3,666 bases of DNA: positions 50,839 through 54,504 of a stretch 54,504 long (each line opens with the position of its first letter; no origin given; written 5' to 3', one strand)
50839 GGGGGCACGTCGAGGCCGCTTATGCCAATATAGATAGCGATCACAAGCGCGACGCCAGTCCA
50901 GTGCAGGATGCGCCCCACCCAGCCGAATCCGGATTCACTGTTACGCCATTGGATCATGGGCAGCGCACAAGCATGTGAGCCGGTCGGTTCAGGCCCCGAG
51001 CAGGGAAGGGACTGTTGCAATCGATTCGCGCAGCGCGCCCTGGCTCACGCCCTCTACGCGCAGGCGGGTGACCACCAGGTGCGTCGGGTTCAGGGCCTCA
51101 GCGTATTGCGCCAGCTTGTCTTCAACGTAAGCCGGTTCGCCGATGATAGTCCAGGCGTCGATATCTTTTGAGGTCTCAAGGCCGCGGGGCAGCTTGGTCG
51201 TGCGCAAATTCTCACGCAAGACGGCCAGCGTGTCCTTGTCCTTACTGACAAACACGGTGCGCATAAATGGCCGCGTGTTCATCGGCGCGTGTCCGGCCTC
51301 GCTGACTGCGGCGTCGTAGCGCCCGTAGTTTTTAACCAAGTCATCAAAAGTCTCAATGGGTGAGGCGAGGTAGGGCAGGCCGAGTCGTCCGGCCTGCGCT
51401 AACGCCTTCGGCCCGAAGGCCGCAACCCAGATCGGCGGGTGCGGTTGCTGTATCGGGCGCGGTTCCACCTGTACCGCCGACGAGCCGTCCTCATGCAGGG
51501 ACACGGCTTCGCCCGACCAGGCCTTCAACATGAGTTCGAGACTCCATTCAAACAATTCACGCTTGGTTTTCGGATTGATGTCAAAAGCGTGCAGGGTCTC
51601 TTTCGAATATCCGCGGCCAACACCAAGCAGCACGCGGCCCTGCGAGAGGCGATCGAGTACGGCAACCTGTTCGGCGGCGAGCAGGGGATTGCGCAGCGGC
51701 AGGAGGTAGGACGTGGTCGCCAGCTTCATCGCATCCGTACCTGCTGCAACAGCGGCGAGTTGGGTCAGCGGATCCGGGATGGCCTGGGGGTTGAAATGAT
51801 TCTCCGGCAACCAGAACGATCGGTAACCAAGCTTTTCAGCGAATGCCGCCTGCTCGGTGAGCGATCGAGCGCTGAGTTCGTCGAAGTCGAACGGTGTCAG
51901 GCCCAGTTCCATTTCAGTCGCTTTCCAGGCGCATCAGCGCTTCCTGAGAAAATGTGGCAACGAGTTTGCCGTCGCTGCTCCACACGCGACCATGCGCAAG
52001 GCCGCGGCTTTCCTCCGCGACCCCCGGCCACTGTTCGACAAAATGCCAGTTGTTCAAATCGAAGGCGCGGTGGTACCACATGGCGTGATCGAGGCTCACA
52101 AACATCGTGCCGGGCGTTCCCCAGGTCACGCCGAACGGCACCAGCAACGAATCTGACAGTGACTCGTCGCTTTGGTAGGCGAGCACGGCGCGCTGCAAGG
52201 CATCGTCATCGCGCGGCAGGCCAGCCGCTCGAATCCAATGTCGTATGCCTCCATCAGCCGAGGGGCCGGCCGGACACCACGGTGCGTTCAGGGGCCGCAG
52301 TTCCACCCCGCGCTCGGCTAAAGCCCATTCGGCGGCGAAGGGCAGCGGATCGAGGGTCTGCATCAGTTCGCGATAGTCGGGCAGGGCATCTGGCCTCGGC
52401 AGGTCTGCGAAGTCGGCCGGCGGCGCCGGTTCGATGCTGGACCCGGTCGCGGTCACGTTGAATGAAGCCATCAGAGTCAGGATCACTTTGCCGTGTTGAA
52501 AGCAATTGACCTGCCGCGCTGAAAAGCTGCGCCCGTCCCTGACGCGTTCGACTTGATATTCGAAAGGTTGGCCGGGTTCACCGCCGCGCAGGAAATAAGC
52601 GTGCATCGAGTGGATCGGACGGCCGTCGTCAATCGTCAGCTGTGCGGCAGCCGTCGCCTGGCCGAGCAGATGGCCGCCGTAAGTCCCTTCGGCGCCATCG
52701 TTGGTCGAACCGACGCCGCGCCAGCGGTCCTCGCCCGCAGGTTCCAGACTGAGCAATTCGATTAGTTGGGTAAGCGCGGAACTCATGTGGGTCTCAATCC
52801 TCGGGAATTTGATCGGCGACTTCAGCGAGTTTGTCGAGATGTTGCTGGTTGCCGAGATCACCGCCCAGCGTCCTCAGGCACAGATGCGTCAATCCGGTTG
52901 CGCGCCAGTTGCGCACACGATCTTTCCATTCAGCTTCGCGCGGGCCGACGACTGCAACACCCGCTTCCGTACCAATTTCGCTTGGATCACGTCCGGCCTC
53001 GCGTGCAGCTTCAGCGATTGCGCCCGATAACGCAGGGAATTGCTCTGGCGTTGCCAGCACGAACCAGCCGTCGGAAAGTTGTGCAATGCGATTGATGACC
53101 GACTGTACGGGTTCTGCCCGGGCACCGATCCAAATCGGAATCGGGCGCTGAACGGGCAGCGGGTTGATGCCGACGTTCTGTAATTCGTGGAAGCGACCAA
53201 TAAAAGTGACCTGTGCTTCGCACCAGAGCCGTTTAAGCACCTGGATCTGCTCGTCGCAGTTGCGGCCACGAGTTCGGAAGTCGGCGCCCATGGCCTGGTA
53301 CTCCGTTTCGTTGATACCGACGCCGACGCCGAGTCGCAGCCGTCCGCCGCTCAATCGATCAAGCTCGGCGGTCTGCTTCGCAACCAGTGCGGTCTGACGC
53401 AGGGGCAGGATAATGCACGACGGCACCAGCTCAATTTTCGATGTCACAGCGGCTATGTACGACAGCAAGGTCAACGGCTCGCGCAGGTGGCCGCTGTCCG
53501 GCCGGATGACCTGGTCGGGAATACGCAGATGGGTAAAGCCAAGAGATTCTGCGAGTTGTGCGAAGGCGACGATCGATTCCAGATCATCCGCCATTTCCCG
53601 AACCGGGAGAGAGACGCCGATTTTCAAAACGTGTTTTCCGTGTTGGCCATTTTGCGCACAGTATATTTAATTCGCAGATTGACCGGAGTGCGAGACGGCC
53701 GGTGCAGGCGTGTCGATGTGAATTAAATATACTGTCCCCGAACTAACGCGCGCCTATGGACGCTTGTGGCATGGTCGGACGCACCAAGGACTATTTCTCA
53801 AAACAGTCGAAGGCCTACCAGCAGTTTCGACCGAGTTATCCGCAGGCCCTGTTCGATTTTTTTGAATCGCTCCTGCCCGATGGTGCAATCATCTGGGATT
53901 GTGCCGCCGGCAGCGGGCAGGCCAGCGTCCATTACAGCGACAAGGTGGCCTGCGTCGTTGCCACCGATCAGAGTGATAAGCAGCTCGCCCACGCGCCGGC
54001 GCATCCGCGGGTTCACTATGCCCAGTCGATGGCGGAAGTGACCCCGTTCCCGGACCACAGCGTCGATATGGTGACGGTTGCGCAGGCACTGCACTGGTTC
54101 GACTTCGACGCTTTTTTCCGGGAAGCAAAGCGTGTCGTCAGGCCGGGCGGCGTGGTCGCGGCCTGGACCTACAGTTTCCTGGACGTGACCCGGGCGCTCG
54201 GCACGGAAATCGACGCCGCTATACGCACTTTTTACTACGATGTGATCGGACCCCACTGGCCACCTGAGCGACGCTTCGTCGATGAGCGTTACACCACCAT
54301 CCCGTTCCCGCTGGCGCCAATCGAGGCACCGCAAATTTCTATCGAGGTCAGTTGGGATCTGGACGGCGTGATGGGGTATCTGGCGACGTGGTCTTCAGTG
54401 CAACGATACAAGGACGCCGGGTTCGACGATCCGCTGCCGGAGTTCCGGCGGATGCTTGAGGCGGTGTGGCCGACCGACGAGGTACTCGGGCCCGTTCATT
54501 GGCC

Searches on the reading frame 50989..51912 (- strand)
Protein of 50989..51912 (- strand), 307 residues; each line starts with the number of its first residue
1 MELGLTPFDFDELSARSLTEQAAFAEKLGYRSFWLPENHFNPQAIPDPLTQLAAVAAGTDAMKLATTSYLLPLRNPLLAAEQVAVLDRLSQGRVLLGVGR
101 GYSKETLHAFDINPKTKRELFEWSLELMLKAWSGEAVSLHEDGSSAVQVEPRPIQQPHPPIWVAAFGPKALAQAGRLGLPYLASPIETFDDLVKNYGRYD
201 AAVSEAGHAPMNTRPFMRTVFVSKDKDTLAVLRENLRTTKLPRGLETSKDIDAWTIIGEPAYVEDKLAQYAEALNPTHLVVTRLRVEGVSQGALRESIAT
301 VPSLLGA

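Call 9: search_protein_families(library=pfam, proteins=[window:50989-51912:-])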
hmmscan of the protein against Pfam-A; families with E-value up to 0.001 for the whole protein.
window:50989-51912:- (307 aa): 1 family
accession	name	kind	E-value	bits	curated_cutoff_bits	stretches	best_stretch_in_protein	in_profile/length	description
PF00296.26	Bac_luciferase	-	9.8e-50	170.1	27.9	1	14-228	21-235/314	Luciferase-like monooxygenase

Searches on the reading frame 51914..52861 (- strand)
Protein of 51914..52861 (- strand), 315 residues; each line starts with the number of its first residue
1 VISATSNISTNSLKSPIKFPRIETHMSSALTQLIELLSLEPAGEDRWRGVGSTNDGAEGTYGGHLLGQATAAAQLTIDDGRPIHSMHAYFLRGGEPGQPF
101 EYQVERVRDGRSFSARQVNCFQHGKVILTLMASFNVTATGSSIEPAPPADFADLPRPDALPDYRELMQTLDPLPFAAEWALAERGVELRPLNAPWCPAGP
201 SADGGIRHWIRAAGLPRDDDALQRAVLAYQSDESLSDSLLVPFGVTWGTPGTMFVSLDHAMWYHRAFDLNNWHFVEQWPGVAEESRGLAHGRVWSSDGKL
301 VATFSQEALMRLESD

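Call 9: search_protein_families(library=pfam, proteins=[window:51914-52861:-])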
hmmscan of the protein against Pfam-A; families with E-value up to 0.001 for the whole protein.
window:51914-52861:- (315 aa): 3 families
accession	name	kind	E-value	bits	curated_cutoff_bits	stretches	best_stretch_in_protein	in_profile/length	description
PF02551.21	Acyl_CoA_thio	-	1.2e-25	90.3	21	1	207-307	32-130/132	Acyl-CoA thioesterase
PF13622.12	4HBT_3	-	3e-20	72.7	24.3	1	55-134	7-82/83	Acyl-CoA thioesterase N-terminal domain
PF20789.3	4HBT_3C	-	1.1e-18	68.2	24.1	1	190-310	21-140/140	Acyl-CoA thioesterase C-terminal domain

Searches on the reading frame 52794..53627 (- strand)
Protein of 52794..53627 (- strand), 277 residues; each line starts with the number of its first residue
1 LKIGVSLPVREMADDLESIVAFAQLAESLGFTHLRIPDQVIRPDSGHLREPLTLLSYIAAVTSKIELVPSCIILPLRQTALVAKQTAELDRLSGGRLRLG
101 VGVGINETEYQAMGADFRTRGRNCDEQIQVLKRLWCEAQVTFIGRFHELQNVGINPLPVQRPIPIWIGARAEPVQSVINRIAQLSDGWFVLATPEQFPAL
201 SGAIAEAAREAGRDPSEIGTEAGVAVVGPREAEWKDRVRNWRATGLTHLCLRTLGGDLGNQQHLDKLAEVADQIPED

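Call 9: search_protein_families(library=pfam, proteins=[window:52794-53627:-])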
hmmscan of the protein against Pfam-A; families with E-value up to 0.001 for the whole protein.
window:52794-53627:- (277 aa): 1 family
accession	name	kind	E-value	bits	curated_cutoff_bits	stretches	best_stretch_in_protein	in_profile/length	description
PF00296.26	Bac_luciferase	-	1.2e-48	166.6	27.9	1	1-257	1-250/314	Luciferase-like monooxygenase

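Call 43: find_encoding_contigs(protein=window:52794-53627:-, flank=10000, max_places=4)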
Protein window:52794-53627:- (277 aa): 2 contigs read that carry it; 2 places shown.
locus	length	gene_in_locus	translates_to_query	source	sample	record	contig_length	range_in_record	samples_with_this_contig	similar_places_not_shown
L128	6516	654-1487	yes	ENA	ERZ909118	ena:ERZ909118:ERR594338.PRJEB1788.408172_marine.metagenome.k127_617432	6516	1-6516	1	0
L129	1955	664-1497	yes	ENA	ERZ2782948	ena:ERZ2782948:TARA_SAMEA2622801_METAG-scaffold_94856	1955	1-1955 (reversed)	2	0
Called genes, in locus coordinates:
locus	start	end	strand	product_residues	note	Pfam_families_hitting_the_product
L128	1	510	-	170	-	?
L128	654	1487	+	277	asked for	PF00296:Bac_luciferase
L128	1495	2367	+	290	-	PF13622:4HBT_3, PF20789:4HBT_3C, PF02551:Acyl_CoA_thio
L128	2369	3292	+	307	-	PF00296:Bac_luciferase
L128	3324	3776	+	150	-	PF01292:Ni_hydr_CYTB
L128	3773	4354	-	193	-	-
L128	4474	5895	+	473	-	PF01266:DAO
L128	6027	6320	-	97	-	-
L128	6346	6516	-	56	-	?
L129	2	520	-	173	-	?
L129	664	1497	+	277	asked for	PF00296:Bac_luciferase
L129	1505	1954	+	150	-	?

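Call 59: find_homologous_proteins(query=window:52794-53627:-, max_evalue=1e-60)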
Query window:52794-53627:- (277 aa): 3323 proteins with E <= 1e-60 among 8000 candidates; the best 120 are listed.
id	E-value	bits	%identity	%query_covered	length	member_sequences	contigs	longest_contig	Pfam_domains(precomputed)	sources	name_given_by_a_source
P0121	2.7e-178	609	99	100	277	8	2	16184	PF00296.27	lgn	-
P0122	4.7e-150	517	83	100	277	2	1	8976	PF00296.27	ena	-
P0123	1.7e-141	489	78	99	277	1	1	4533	PF00296.27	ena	-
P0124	7.3e-128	444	70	99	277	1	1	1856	PF00296.27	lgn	-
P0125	1.5e-127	443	69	99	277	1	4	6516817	PF00296.27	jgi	-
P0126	1.5e-127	443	72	100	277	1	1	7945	PF00296.27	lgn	-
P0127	4.8e-126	438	72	99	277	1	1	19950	PF00296.27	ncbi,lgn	ncbi:MAG: TIGR03619 family F420-dependent LLM class oxidoreductase [Pseudomonadota bacterium]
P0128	7.0e-126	437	71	100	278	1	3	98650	PF00296.27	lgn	-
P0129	8.5e-126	437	71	99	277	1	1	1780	PF00296.27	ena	-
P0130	1.1e-125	437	72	99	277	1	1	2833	PF00296.27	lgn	-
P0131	1.4e-125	436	71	100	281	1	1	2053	PF00296.27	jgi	jgi:probable F420-dependent oxidoreductase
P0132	2.2e-124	432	69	99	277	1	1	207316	PF00296.27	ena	-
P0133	5.1e-124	431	70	100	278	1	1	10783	PF00296.27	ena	-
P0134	9.2e-124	430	70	99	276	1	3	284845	PF00296.27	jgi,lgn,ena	jgi:probable F420-dependent oxidoreductase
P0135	2.7e-123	429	69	99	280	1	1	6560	PF00296.27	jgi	jgi:probable F420-dependent oxidoreductase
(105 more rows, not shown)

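Call 60: find_encoding_contigs(protein=P0121, flank=10000, max_places=3)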
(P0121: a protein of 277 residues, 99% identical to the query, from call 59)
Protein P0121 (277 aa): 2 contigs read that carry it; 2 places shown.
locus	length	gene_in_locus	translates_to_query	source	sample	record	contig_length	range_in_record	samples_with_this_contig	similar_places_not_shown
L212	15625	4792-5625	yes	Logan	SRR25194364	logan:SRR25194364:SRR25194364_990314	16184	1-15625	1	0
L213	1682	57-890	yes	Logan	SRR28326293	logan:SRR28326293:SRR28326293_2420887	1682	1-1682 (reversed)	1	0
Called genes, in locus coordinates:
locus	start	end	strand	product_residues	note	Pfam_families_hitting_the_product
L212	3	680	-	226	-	?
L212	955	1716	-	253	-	PF00106:adh_short, PF01370:Epimerase (weak), PF08659:KR, PF13561:adh_short_C2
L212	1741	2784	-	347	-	PF00561:Abhydrolase_1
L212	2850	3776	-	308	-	PF00135:COesterase, PF20434:BD-FAE, PF07859:Abhydrolase_3, PF00326:Peptidase_S9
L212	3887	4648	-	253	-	PF01209:Ubie_methyltran (weak), PF08241:Methyltransf_11, PF08242:Methyltransf_12 (weak), PF13649:Methyltransf_25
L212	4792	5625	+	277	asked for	PF00296:Bac_luciferase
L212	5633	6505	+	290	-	PF13622:4HBT_3, PF20789:4HBT_3C, PF02551:Acyl_CoA_thio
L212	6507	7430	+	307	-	PF00296:Bac_luciferase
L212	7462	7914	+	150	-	PF01292:Ni_hydr_CYTB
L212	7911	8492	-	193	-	-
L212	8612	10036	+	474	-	PF01266:DAO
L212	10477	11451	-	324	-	PF00296:Bac_luciferase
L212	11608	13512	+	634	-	PF02538:Hydantoinase_B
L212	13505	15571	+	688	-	PF05378:Hydant_A_N, PF01968:Hydantoinase_A, PF19278:Hydant_A_C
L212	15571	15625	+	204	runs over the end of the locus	?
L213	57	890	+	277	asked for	PF00296:Bac_luciferase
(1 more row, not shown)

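Call 61: find_encoding_contigs(protein=P0122, flank=6000, max_places=2)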
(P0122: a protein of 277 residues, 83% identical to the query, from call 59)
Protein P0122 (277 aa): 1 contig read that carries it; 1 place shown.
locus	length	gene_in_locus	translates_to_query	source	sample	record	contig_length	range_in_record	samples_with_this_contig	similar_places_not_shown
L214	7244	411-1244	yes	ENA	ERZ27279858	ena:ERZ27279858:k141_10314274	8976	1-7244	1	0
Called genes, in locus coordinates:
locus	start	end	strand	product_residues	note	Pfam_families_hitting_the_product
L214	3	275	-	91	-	?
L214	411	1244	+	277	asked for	PF00296:Bac_luciferase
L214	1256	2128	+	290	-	PF13622:4HBT_3, PF20789:4HBT_3C, PF02551:Acyl_CoA_thio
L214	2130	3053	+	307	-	PF00296:Bac_luciferase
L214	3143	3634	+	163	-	PF01292:Ni_hydr_CYTB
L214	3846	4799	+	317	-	PF00657:Lipase_GDSL, PF13472:Lipase_GDSL_2 (faint)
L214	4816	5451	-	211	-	PF00583:Acetyltransf_1, PF13673:Acetyltransf_10, PF13508:Acetyltransf_7, PF08445:FR47 (weak)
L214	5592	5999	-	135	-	PF01042:Ribonuc_L-PSP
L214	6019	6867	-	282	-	PF04828:GFA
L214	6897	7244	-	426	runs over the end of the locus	PF00083:Sugar_tr (weak), PF07690:MFS_1, PF03137:OATP (weak)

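Call 62: find_encoding_contigs(protein=P0123, flank=6000, max_places=2)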
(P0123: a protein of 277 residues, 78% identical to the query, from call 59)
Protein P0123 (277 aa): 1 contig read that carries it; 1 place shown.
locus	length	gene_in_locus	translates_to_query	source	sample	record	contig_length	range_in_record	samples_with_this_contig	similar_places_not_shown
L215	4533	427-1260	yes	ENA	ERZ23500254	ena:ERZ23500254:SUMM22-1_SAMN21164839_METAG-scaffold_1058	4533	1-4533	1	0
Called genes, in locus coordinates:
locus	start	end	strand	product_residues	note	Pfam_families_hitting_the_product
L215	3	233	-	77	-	?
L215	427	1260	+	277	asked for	PF00296:Bac_luciferase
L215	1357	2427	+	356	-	PF00296:Bac_luciferase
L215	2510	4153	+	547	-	PF00743:FMO-like (weak), PF07992:Pyr_redox_2, PF13450:NAD_binding_8 (weak), PF13738:Pyr_redox_3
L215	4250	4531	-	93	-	?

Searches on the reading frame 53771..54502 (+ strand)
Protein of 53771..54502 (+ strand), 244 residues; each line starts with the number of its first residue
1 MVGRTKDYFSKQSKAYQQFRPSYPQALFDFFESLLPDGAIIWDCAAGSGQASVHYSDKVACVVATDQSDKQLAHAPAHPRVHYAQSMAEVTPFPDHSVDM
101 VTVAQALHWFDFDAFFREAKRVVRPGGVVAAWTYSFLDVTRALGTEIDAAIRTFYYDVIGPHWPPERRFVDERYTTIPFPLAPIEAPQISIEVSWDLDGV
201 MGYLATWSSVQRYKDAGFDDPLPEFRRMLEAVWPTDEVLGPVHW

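Call 9: search_protein_families(library=pfam, proteins=[window:53771-54502:+])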
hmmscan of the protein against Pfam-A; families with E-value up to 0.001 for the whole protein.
window:53771-54502:+ (244 aa): 5 families
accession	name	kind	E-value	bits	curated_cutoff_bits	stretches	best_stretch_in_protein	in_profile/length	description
PF08241.18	Methyltransf_11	-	5.2e-17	62.7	21.2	1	43-130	2-94/95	Methyltransferase domain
PF13649.12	Methyltransf_25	-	2.9e-14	54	27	1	41-127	1-97/97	Methyltransferase domain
PF01209.24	Ubie_methyltran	-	9e-07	28.9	20.1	1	40-135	50-155/233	ubiE/COQ5 methyltransferase family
PF08242.18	Methyltransf_12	-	1.1e-06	29.7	30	1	43-129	2-98/98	Methyltransferase domain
PF13847.12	Methyltransf_31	-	4.5e-05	23.6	27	1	38-135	4-113/145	Methyltransferase domain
